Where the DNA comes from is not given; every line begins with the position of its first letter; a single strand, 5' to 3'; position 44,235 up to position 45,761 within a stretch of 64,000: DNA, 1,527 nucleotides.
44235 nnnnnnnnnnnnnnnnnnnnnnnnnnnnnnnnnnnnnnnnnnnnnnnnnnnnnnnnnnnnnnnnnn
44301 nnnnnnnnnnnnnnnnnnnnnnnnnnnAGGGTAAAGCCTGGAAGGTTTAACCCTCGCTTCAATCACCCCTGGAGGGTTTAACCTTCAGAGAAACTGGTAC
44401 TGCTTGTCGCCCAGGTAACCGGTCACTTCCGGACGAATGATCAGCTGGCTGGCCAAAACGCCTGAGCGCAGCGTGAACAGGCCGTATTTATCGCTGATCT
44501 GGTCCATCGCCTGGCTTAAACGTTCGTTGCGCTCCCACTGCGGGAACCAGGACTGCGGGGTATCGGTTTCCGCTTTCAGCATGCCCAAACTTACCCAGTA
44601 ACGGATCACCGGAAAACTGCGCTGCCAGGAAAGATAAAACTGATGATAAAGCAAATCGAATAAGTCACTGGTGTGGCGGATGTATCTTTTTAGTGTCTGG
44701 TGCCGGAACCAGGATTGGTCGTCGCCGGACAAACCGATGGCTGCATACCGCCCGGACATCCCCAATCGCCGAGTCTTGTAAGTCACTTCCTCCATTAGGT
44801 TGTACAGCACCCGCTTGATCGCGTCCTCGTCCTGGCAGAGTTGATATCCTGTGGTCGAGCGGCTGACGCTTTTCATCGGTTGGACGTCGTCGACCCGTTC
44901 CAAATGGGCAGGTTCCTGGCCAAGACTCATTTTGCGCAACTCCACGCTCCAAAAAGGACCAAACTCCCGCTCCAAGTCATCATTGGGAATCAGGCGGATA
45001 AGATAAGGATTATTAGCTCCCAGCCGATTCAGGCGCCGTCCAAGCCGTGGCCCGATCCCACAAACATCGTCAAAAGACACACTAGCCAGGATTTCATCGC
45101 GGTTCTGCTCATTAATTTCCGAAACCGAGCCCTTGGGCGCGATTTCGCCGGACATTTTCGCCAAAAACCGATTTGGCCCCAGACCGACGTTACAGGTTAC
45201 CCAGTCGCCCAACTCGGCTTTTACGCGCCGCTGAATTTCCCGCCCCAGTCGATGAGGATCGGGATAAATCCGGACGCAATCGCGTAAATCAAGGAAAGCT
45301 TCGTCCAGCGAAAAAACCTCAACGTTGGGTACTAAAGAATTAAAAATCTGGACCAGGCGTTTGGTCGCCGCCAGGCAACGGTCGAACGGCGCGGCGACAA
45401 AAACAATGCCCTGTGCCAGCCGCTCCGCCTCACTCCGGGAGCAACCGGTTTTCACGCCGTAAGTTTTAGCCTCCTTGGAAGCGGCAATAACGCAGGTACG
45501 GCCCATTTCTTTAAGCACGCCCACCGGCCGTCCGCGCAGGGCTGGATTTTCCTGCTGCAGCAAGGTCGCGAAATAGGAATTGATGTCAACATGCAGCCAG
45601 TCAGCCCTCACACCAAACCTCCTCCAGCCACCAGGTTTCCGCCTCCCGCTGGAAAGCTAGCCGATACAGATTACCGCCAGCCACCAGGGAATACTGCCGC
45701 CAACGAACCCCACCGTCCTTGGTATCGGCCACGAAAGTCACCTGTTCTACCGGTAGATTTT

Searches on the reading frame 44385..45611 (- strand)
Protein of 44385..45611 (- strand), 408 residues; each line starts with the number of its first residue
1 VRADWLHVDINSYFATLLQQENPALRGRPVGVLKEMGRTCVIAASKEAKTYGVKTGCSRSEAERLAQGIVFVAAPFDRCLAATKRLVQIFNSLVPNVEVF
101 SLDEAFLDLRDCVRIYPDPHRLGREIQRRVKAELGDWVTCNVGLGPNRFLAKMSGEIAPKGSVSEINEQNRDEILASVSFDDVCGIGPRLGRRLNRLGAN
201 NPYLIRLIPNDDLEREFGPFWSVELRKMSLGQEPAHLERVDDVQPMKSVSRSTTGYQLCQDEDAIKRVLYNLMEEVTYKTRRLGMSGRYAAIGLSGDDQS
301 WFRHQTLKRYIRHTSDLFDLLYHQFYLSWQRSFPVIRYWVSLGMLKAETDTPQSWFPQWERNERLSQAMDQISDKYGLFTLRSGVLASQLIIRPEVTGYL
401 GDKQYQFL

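Call 58: search_protein_families(library=pfam, proteins=[window:44385-45611:-], max_evalue=0.001)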
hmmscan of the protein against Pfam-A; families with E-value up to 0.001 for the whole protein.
window:44385-45611:- (408 aa): 3 families
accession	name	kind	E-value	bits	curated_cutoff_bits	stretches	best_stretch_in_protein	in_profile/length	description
PF00817.25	IMS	-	5.8e-35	120.8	23.2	1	8-154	1-146/148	impB/mucB/samB family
PF11799.13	IMS_C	-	1.7e-06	28.9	20.7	1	247-345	2-99/109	impB/mucB/samB family C-terminal domain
PF11798.14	IMS_HHH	-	0.00041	20.8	24.4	0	169-198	2-31/32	IMS family HHH motif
